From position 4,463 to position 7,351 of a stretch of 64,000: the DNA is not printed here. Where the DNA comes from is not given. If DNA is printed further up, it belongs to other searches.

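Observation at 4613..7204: Single 863-aa ORF fusing a MurE-like ligase (lacking its N-terminal domain) to a full MurC ligase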

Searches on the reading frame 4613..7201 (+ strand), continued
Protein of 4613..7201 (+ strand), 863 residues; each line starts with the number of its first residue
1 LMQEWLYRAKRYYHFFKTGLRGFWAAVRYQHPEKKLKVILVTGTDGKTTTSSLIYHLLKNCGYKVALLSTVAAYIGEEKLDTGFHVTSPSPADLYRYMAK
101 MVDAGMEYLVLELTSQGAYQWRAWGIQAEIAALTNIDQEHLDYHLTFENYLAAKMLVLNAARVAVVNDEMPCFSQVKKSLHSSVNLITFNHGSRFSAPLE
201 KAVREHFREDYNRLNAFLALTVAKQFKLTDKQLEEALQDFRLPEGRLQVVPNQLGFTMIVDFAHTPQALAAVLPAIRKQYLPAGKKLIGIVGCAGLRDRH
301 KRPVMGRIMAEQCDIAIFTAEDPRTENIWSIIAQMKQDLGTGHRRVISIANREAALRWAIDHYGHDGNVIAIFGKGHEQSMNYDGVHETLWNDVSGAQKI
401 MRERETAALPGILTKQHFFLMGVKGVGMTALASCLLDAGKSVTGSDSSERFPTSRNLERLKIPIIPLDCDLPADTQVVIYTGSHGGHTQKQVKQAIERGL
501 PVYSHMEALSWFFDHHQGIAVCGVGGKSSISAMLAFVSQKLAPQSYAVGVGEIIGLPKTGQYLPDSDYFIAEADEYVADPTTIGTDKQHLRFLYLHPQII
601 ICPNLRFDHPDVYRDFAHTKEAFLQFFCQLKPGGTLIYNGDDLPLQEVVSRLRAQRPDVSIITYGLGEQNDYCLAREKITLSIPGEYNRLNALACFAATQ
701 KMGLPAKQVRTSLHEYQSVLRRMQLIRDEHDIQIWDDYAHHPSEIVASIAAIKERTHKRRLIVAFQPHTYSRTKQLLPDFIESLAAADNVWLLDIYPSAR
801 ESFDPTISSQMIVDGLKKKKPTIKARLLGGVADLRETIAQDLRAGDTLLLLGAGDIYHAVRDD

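Call 56: fold_search(model_id=the predicted structure, library=pdb)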
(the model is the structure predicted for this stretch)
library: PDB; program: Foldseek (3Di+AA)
matches with E <= 10: 1485; with E <= 0.001: 154
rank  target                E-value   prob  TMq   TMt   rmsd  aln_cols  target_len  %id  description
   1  1p3d_B                8.7e-33  1.00  0.47  0.86   2.7       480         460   26  Crystal Structure of UDP-N-acetylmuramic acid:L-alanine ligase (MurC) in Complex with UMA and ANP. (released 2003-07-15)
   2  1p31_B                1.3e-32  1.00  0.47  0.85   2.6       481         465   26  Crystal Structure of UDP-N-acetylmuramic acid:L-alanine Ligase (MurC) from Haemophilus influenzae (released 2003-07-15)
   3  1p3d_A                2.1e-32  1.00  0.47  0.85   2.6       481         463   26  Crystal Structure of UDP-N-acetylmuramic acid:L-alanine ligase (MurC) in Complex with UMA and ANP. (released 2003-07-15)
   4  1p31_A                2.9e-32  1.00  0.45  0.82   3.2       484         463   26  Crystal Structure of UDP-N-acetylmuramic acid:L-alanine Ligase (MurC) from Haemophilus influenzae (released 2003-07-15)
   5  8f5d                  5.8e-32  1.00  0.32  0.35  20.6       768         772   20  Architecture of the MurE-MurF ligase bacterial cell wall biosynthesis complex (released 2023-06-07)
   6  1gqy_B                7.0e-31  1.00  0.46  0.82   3.8       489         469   27  MURC - CRYSTAL STRUCTURE OF THE ENZYME FROM HAEMOPHILUS INFLUENZAE COMPLEXED WITH AMPPCP (released 2003-06-13)
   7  7bva_A                1.5e-30  1.00  0.44  0.77   3.9       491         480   28  Crystal structure of UDP-N-acetylmuramic Acid L-alanine ligase (MurC) from Mycobacterium bovis (released 2020-04-22)
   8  7bva_B                1.5e-30  1.00  0.45  0.78   3.8       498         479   28  Crystal structure of UDP-N-acetylmuramic Acid L-alanine ligase (MurC) from Mycobacterium bovis (released 2020-04-22)
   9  4hv4_A                6.1e-30  1.00  0.46  0.84   2.9       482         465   27  2.25 Angstrom resolution crystal structure of UDP-N-acetylmuramate--L-alanine ligase (murC) from Yersinia pestis CO92  (released 2012-11-21)
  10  2f00_B                6.4e-30  1.00  0.47  0.82   4.0       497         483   26  Escherichia coli MurC (released 2006-10-24)
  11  9ir5                  7.5e-30  1.00  0.32  0.57  13.9       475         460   28  Crystal structure of apo-form UDP-N-acetylmuramic Acid L-alanine ligase (MurC) from Roseburia faecis (released 2025-04-09)
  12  4hv4_B                7.9e-30  1.00  0.45  0.82   3.0       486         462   26  2.25 Angstrom resolution crystal structure of UDP-N-acetylmuramate--L-alanine ligase (murC) from Yersinia pestis CO92  (released 2012-11-21)
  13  9ir6_A                1.1e-29  1.00  0.32  0.56  14.1       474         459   28  Crystal structure of UDP-N-acetylmuramic Acid L-alanine ligase (MurC) from Roseburia faecis in complex with UNAM (released 2025-04-09)
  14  9s8i_A                3.1e-29  1.00  0.39  0.69   5.7       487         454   27  Crystal Structure of UDP-N-acetylmuramate-L-alanine ligase (MurC) from Pseudomonas aeruginosa in complex with compound (released 2025-09-17)
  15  1gqy_A                4.1e-29  1.00  0.45  0.80   4.2       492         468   25  MURC - CRYSTAL STRUCTURE OF THE ENZYME FROM HAEMOPHILUS INFLUENZAE COMPLEXED WITH AMPPCP (released 2003-06-13)
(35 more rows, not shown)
